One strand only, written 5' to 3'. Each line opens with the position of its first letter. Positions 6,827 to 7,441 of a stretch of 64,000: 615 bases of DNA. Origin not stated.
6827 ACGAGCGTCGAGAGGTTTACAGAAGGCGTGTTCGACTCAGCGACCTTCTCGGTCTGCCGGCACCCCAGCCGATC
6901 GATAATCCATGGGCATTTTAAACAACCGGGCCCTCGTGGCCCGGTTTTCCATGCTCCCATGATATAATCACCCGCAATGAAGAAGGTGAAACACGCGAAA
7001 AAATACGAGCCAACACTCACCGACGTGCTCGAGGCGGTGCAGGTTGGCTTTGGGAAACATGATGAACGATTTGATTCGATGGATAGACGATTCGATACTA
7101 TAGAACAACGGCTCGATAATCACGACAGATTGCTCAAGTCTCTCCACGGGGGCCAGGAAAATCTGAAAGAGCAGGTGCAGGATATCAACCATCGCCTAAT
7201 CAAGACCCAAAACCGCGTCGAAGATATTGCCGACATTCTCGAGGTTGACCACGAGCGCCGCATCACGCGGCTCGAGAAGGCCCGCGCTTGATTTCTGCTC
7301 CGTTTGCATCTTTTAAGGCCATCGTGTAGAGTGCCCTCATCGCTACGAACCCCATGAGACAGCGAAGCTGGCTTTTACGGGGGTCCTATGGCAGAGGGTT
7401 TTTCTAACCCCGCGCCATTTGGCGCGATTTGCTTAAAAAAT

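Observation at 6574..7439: Two small lower-GC ORFs with their own terminators inserted between rpsJ and rplC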

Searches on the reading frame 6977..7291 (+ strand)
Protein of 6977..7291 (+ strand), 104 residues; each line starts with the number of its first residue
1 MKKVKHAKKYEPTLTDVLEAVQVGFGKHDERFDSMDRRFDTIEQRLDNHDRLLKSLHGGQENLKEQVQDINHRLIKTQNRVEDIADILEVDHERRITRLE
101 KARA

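Call 10: search_protein_families(library=pfam, proteins=[window:6977-7291:+], max_evalue=0.1)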
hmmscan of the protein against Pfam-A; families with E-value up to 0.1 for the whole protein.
window:6977-7291:+ (104 aa): 16 families
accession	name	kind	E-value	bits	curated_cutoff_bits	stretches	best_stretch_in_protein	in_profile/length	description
PF05377.16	FlaC_arch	-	0.0018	19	27.8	1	38-74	1-37/55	Flagella accessory protein C (FlaC)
PF05010.19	TACC_C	-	0.0035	17.5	29.9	1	26-81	78-133/201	Transforming acidic coiled-coil-containing protein (TACC), C-terminal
PF23991.1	DUF7310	-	0.0084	17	40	1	30-74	30-74/83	Coiled-coil region of unknown function (DUF7310)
PF05531.17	NPV_P10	-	0.0085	17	29.8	1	39-91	20-68/75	Nucleopolyhedrovirus P10 protein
PF10779.14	XhlA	-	0.0088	16.6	34.7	1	26-65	7-46/67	Haemolysin XhlA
PF03961.19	FapA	-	0.0098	16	31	1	21-97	145-227/272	Flagellar Assembly Protein A beta solenoid domain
PF14712.11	Snapin_Pallidin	-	0.013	16.4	29.6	1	39-86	8-55/89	Snapin/Pallidin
PF18865.6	AbiJ_NTD5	-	0.021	15.2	26.7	1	43-81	35-73/93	AbiJ N-terminal domain 5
PF07544.18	Med9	-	0.033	14.7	26.9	1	12-73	4-62/80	RNA polymerase II transcription mediator complex subunit 9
PF07889.17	DUF1664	-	0.037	14.5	34.6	1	29-85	65-121/124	Protein of unknown function (DUF1664)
PF21521.3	MYO6_lever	-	0.044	14.4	27.3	1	27-82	60-114/141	Myosin VI, lever arm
PF02181.28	FH2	-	0.045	13.3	34.8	1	3-92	256-352/372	Formin Homology 2 Domain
PF02601.20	Exonuc_VII_L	-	0.047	13.6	35.9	1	30-94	162-228/315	Exonuclease VII, large subunit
PF13874.11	Nup54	-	0.063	13.7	30.5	1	6-94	12-101/140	Nucleoporin complex subunit 54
PF05633.16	ROH1-like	-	0.076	12.5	21.5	1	31-79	330-378/384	Protein ROH1-like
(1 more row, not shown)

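Call 12: find_encoding_contigs(protein=window:6977-7291:+, flank=3000, max_places=10)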
Protein window:6977-7291:+ (104 aa): 1 contig read that carries it; 1 place shown.
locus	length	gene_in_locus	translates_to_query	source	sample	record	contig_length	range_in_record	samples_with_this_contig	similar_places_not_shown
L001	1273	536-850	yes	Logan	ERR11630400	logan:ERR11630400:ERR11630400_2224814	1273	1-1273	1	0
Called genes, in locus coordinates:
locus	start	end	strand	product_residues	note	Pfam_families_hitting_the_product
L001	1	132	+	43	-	?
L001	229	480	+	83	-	-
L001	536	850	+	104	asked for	-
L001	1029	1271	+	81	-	?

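Call 14: find_homologous_proteins(query=window:6977-7291:+, max_evalue=0.01)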
Query window:6977-7291:+ (104 aa): 24 proteins with E <= 0.01 among 32 candidates.
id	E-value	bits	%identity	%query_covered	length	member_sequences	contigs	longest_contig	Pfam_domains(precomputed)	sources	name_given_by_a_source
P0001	6.2e-60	217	100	100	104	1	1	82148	-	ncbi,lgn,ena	-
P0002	8.4e-37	143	66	100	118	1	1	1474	-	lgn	-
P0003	3.3e-33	132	63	100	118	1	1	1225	-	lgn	-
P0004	9.1e-30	121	62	98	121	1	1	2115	-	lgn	-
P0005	5.0e-29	118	59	99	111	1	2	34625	-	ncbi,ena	-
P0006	1.1e-25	107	60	94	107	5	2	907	-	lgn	-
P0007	4.9e-24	102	54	98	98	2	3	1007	-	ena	-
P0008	5.4e-22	96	53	99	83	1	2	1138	-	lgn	-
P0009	1.1e-18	85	50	100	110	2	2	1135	-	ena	-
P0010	2.7e-18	84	51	100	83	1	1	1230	-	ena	-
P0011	2.6e-17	81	46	100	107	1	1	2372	-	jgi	jgi:hypothetical protein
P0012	1.4e-14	72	41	100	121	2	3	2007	-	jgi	jgi:uncharacterized coiled-coil protein SlyX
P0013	2.4e-14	71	45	90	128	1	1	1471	PF09304.17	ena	-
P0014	1.3e-13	69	43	98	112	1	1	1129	-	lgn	-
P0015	1.5e-13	69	44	90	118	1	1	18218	-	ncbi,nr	ncbi:MAG: hypothetical protein NUV90_03110 [Candidatus Parcubacteria bacterium]|nr:hypothetical prot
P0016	2.9e-13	68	48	95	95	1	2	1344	-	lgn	-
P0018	4.3e-12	64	43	90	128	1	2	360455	PF09304.17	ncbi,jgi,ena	-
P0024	2.5e-6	45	40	89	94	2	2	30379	-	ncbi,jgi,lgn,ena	ncbi:MAG: hypothetical protein WC217_00860 [Candidatus Paceibacterota bacterium]|jgi:hypothetical pr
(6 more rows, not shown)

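Call 17: find_encoding_contigs(protein=P0005, flank=6000)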
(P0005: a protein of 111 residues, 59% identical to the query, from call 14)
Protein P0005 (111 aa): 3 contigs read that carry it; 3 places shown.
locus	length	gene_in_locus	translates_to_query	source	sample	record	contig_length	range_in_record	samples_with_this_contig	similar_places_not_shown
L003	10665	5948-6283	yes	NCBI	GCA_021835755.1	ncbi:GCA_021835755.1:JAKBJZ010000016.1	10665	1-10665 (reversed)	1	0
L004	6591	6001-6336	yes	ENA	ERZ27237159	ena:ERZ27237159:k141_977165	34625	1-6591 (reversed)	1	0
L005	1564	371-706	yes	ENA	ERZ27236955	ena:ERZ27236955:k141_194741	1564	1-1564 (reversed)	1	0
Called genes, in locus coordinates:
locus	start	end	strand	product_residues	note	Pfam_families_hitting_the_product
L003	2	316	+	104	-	?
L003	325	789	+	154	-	PF00177:Ribosomal_S7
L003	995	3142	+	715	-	PF00009:GTP_EFTU, PF03144:GTP_EFTU_D2, PF22042:EF-G_D2, PF14492:EFG_III, PF16658:RF3_C (weak), PF03764:EFG_IV, PF00679:EFG_C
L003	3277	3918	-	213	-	-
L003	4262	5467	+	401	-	PF00009:GTP_EFTU, PF03144:GTP_EFTU_D2, PF03143:GTP_EFTU_D3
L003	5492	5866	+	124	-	PF00338:Ribosomal_S10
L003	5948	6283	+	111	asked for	-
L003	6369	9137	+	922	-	-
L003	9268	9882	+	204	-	PF00297:Ribosomal_L3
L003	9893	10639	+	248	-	PF00573:Ribosomal_L4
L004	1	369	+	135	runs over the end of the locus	PF00164:Ribosom_S12_S23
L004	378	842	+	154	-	PF00177:Ribosomal_S7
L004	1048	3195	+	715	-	PF00009:GTP_EFTU, PF03144:GTP_EFTU_D2, PF22042:EF-G_D2, PF14492:EFG_III, PF16658:RF3_C (weak), PF03764:EFG_IV, PF00679:EFG_C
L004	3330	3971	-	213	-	-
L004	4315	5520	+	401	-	PF00009:GTP_EFTU, PF03144:GTP_EFTU_D2, PF03143:GTP_EFTU_D3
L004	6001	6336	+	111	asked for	-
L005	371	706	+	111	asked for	-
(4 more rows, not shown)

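Call 18: find_encoding_contigs(protein=P0004, flank=3000)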
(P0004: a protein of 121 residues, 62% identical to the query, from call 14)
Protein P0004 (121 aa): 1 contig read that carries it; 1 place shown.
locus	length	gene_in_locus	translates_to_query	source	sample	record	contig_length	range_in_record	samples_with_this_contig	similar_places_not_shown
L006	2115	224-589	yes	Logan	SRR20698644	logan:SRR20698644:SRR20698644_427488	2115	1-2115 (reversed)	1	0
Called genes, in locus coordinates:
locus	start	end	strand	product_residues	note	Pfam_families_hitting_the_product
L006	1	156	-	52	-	?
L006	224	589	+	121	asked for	-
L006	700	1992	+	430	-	PF01471:PG_binding_1 (weak)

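Call 20: find_encoding_contigs(protein=P0018, flank=5000, max_places=3)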
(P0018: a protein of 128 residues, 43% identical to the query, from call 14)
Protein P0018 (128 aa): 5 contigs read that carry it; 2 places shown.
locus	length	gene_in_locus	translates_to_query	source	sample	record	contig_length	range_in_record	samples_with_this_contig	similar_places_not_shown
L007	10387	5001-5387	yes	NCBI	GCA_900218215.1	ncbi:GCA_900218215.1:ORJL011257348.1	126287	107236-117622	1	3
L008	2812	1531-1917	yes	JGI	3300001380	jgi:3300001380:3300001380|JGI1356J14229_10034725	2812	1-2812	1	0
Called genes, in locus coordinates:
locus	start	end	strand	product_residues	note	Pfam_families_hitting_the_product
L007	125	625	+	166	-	PF20803:PaaX_M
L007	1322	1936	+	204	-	PF00297:Ribosomal_L3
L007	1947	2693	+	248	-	PF00573:Ribosomal_L4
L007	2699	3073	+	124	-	PF00276:Ribosomal_L23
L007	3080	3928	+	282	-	PF00181:Ribosomal_L2_N, PF03947:Ribosomal_L2_C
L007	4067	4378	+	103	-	PF05973:Gp49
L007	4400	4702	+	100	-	PF13560:HTH_31, PF12844:HTH_19 (weak), PF01381:HTH_3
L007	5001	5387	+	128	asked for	PF09304:Cortex-I_coil (faint)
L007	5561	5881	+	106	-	PF00203:Ribosomal_S19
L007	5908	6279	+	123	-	PF00237:Ribosomal_L22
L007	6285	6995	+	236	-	PF07650:KH_2, PF00189:Ribosomal_S3_C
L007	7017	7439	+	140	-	PF00252:Ribosomal_L16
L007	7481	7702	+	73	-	PF00831:Ribosomal_L29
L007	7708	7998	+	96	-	PF00366:Ribosomal_S17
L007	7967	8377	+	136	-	PF00238:Ribosomal_L14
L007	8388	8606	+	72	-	PF00467:KOW, PF17136:ribosomal_L24 (weak)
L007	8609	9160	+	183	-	PF00281:Ribosomal_L5, PF00673:Ribosomal_L5_C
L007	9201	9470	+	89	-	PF00253:Ribosomal_S14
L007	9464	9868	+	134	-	PF00410:Ribosomal_S8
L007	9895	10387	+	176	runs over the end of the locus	PF00347:Ribosomal_L6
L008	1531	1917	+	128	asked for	PF09304:Cortex-I_coil (faint)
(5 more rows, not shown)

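Call 21: find_encoding_contigs(protein=P0015, flank=5000, max_places=3)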
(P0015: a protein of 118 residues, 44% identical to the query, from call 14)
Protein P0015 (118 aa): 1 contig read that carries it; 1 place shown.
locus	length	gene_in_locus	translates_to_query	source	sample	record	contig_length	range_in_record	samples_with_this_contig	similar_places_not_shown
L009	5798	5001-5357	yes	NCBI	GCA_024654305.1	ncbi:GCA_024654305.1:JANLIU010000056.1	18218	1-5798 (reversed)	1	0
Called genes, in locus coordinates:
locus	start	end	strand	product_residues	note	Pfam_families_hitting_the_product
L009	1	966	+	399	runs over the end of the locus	PF00009:GTP_EFTU, PF03144:GTP_EFTU_D2, PF03143:GTP_EFTU_D3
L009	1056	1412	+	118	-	PF00338:Ribosomal_S10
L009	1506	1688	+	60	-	-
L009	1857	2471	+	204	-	PF00297:Ribosomal_L3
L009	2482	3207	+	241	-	PF00573:Ribosomal_L4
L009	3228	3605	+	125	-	PF00276:Ribosomal_L23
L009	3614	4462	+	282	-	PF00181:Ribosomal_L2_N, PF03947:Ribosomal_L2_C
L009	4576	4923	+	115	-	-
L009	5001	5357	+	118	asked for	-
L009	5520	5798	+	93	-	PF00203:Ribosomal_S19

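Call 22: find_encoding_contigs(protein=P0024, flank=5000, max_places=3)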
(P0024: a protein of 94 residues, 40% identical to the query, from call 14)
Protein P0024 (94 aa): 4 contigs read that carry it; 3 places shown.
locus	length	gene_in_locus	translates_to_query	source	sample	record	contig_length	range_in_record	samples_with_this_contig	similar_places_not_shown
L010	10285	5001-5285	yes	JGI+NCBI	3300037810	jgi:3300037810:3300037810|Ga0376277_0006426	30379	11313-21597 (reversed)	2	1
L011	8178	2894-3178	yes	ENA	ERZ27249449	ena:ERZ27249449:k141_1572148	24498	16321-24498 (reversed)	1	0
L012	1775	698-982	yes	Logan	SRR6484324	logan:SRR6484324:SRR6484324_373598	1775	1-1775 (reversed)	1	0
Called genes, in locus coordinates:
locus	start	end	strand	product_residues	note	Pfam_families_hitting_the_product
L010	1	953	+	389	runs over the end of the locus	PF00009:GTP_EFTU, PF03144:GTP_EFTU_D2, PF03143:GTP_EFTU_D3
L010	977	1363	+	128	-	PF00338:Ribosomal_S10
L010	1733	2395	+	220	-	PF00297:Ribosomal_L3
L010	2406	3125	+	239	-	PF00573:Ribosomal_L4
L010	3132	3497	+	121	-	PF00276:Ribosomal_L23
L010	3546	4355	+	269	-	PF00181:Ribosomal_L2_N, PF03947:Ribosomal_L2_C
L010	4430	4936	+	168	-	-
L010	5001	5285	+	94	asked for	-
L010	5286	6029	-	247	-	PF11738:DUF3298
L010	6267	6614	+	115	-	PF00203:Ribosomal_S19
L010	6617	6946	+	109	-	PF00237:Ribosomal_L22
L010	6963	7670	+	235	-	PF07650:KH_2, PF00189:Ribosomal_S3_C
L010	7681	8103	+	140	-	PF00252:Ribosomal_L16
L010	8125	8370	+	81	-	PF00831:Ribosomal_L29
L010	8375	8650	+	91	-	PF00366:Ribosomal_S17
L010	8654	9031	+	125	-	PF00238:Ribosomal_L14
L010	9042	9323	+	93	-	PF17136:ribosomal_L24 (faint), PF00467:KOW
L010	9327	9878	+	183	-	PF00281:Ribosomal_L5, PF00673:Ribosomal_L5_C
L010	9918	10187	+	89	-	PF00253:Ribosomal_S14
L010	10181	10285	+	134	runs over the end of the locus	PF00410:Ribosomal_S8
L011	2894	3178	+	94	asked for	-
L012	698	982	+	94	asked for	-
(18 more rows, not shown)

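Call 34: search_solved_structures(query=A2, max_evalue=1)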
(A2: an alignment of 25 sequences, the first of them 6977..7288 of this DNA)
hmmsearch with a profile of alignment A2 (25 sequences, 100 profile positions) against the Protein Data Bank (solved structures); distinct sequences matched with E-value up to 1: 189 (the best 60 are shown).
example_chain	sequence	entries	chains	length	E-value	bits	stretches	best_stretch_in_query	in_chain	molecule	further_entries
2yo3_A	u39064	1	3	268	9.3e-05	25.8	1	16-80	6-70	GENERAL CONTROL PROTEIN GCN4, PUTATIVE INNER MEMBRANE PROTEIN, GENERAL CONTROL PROTEIN GCN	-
7zr2_A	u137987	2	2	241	0.00022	24.6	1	40-87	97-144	Spike protein S2',Chimeric protein mimic of SARS-CoV-2 Spike HR1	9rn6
6b3o_A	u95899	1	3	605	0.00024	24.5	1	7-72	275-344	Spike glycoprotein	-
7u6r_A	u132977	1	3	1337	0.0012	22.3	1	12-74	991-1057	PDF-2180 Spike glycoprotein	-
9ugr_A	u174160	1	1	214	0.0012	22.2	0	44-89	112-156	Syn-F4-Link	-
3jcl_A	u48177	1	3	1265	0.0013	22.1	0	7-72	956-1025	Spike glycoprotein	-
8z4o_A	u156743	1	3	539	0.0016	21.9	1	15-69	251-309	Spike protein S2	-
6gao_A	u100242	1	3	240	0.0016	21.9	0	27-95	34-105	Outer capsid protein sigma-1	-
6pz8_A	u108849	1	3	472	0.0018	21.7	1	15-69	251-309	S protein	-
9jmf_A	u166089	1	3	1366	0.0023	21.4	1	12-74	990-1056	Spike glycoprotein,Fibritin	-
4njl_A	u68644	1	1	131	0.0033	20.8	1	15-68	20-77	S protein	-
5zvk_A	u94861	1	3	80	0.0035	20.8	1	14-67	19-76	Human Coronavirus MERS HR1 motif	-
7o97_A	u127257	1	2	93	0.0045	20.4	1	11-82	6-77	hypothetical protein UY81_C0065G0003 from Candidatus Giovannonibacteria bacterium converte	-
9jmi_A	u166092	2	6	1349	0.0048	20.3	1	15-74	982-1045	Spike glycoprotein,Fibritin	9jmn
9xvr_B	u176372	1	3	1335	0.0061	20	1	9-74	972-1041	RU15-1 spike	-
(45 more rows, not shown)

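Call 35: find_related_loci(query=A2, collection=metagenome_contigs, flank=6000)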
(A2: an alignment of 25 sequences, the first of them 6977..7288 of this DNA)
Query A2 (104 aa) in metagenome_contigs; peptide patterns used: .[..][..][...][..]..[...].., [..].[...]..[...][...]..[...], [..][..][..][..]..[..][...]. (x = any residue, [..] = any of these).
600 stretches matched a pattern (row limit reached: there are more); 24 encode a relative of the query (tblastn E <= 1e-3); 24 distinct loci.
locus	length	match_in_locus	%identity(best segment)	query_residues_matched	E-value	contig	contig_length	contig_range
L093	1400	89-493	40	1-104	5e-21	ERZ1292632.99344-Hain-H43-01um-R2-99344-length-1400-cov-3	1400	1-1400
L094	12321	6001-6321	43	11-104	9e-20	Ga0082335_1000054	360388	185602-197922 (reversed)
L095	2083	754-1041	41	1-104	2e-19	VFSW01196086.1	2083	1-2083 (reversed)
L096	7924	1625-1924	43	1-104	4e-19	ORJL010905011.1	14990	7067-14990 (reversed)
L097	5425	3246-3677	38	1-102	3e-18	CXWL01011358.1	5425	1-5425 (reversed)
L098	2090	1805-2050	39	1-89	8e-18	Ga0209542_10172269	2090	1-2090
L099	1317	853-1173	38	1-104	1e-17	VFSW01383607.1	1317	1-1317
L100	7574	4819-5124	44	1-102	2e-17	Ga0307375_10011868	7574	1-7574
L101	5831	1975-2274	39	11-104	1e-15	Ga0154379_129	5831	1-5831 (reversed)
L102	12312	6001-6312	38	1-104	7e-15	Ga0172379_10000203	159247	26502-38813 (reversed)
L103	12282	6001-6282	43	10-104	6e-15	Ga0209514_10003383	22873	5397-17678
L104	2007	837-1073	40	1-89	2e-14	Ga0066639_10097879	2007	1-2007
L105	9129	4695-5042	33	2-104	4e-14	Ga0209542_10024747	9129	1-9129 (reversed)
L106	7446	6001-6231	41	3-89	3e-13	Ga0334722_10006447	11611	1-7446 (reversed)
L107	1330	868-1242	32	1-104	3e-13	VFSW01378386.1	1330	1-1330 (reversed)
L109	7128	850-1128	36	11-104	5e-12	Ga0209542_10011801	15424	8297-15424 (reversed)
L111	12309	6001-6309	35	1-103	8e-12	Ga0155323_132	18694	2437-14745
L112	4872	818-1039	36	9-104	1e-11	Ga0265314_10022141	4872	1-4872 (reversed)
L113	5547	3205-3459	34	12-104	8e-11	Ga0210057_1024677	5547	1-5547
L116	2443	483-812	27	1-104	3e-5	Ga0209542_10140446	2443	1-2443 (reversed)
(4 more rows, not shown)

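Call 37: find_encoding_contigs(protein=P0002, flank=3000, max_places=3)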
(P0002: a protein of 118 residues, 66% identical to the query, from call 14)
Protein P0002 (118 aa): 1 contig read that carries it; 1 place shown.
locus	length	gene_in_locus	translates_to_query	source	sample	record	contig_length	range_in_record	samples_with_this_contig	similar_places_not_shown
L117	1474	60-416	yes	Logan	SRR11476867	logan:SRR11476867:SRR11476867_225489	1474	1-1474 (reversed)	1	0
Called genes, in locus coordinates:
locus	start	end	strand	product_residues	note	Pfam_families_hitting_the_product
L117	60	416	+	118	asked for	-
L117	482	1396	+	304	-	PF01931:NTPase_I-T, PF21818:DUF6884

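Call 38: find_encoding_contigs(protein=P0003, flank=3000, max_places=3)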
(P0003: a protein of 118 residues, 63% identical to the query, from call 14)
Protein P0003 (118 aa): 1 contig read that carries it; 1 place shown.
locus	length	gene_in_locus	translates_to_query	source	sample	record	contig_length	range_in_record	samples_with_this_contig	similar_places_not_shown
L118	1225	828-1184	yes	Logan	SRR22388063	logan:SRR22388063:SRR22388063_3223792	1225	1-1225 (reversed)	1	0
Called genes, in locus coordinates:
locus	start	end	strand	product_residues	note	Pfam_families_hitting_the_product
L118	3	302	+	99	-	?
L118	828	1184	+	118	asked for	-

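Call 39: find_encoding_contigs(protein=P0016, flank=3000, max_places=3)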
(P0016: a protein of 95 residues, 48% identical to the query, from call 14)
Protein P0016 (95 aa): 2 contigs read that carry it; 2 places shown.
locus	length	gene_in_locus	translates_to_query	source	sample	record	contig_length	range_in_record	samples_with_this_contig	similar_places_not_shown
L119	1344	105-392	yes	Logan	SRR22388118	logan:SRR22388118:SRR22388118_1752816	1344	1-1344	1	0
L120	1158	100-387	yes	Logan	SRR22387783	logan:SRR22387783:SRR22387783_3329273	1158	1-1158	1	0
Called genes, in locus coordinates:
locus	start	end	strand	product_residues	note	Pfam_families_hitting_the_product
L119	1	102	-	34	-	?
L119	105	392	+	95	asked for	-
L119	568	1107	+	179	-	PF13489:Methyltransf_23 (weak), PF08241:Methyltransf_11, PF13649:Methyltransf_25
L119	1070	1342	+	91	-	?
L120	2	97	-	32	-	?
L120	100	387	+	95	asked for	-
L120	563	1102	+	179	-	PF13489:Methyltransf_23 (weak), PF08241:Methyltransf_11, PF13649:Methyltransf_25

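Call 40: find_encoding_contigs(protein=P0007, flank=3000, max_places=3)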
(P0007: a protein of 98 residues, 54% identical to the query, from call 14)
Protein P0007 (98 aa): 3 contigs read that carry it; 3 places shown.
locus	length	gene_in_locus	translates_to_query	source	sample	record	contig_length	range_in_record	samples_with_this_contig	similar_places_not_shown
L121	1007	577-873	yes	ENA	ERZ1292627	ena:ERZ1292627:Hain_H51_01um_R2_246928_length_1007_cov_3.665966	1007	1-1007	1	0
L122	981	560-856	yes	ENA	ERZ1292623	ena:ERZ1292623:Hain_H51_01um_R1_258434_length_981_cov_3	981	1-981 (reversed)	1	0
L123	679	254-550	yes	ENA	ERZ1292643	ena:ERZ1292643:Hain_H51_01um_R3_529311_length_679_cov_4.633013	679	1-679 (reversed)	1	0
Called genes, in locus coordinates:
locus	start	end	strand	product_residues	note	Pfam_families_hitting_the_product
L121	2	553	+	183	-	?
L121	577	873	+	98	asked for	-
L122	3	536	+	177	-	?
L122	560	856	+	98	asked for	-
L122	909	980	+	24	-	?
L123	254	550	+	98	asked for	-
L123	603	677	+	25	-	?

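Call 42: search_protein_representatives(alignment_id=A2)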
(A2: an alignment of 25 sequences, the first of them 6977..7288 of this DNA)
Query: 25 sequences, 100 profile positions. Proteins with E-value up to 0.001 (for the whole library): 1977; up to 1e-10: 72; up to 1e-30: 4. The best 150 are listed.
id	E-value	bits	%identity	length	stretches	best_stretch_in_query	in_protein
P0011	6.3e-37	141.9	-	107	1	1-99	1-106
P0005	3.4e-35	136.4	-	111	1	1-99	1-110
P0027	6.6e-33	129.0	-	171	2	9-100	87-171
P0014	1.1e-31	125.1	-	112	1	1-98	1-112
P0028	7.9e-30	119.1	-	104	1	1-98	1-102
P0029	1.7e-29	118.1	-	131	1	1-99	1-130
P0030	2.2e-29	117.7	-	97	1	1-99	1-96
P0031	3.6e-29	117.0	-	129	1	1-98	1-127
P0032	7.6e-29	116.0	-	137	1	1-98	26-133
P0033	1.7e-28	114.9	-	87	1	15-100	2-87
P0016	1.9e-28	114.7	-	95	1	3-98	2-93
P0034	3.8e-27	110.5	-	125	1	1-100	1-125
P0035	3.4e-25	104.3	-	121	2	11-99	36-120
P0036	4.6e-25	103.9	-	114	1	1-98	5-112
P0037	6.9e-24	100.1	-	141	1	1-98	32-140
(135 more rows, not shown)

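Call 43: predict_structure(alignment_id=A2)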
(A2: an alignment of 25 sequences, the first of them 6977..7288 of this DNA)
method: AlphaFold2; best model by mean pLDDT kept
length: 104 residues; sequences in the alignment: 25
mean_pLDDT: 86.9   pTM: 0.43
mean pLDDT of the five models: 86.9, 86.9, 86.7, 86.1, 84.6
residues with pLDDT >= 90: 59; 70-90: 37; 50-70: 5; < 50: 3
segments of 3 or more residues with pLDDT < 50: 1-3
pLDDT, mean of each block of 10 residues (from residue 1): 58 86 91 94 96 96 96 95 85 77 75
secondary structure, 60 per line:
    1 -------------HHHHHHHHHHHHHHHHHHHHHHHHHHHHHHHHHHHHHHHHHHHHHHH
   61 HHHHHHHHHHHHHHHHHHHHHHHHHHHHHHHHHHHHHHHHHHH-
elements in order: H14-103

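Call 55: search_protein_families(library=phrogs, proteins=[window:6977-7291:+], max_evalue=0.1)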
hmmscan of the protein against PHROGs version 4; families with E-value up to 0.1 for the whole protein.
window:6977-7291:+ (104 aa): 17 families
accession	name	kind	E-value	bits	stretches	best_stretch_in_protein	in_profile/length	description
phrog_5553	-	unknown function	3.7e-06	28.1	2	16-86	21-91/114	-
phrog_5225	-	unknown function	8.1e-06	27.1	1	51-103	14-66/92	-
phrog_21533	-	unknown function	0.0032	18.9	1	4-101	8-104/105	-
phrog_12015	-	unknown function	0.0061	17.2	1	27-89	95-157/165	-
phrog_15808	-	unknown function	0.0093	17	1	29-85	74-117/142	-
phrog_1009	-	unknown function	0.0095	17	0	27-57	66-96/103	-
phrog_6701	-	unknown function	0.02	15.6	1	22-82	70-126/169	-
phrog_33136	-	unknown function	0.022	16.3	1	74-104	30-59/71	-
phrog_5328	-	unknown function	0.028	15.8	1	35-101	14-79/101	-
phrog_31728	-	unknown function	0.041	15.4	1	36-89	29-82/114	-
phrog_12270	-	unknown function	0.048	14.7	0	60-91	14-45/128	-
phrog_26291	-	unknown function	0.06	14.9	1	22-88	29-95/100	-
phrog_451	-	unknown function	0.075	13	1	15-89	37-107/461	-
phrog_2990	-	unknown function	0.076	14.2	0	35-101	31-96/133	-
phrog_13576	-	other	0.086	14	0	33-93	52-112/126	methyltransferase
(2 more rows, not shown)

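Call 56: search_protein_families(library=padloc, proteins=[window:6977-7291:+], max_evalue=0.1)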
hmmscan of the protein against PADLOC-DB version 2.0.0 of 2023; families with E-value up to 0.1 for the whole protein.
window:6977-7291:+ (104 aa): 5 families
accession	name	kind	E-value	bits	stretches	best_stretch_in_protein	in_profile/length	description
PDLC00006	DruC1|DruC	-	0.00037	17.1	1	30-95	168-233/626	Unknown function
PDLC00249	LmuB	-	0.0035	14.1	1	33-93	303-362/565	AAA ATPase domain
PDLC00025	DruG2|DruG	-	0.0061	13.2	1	29-98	365-434/704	Unknown function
PDLC00503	JetC1|JetC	-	0.0061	12.6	1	19-101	278-354/1146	DUF3584 domain; MukB-like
PDLC03841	LeoBC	-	0.012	12.8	1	34-89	524-581/601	-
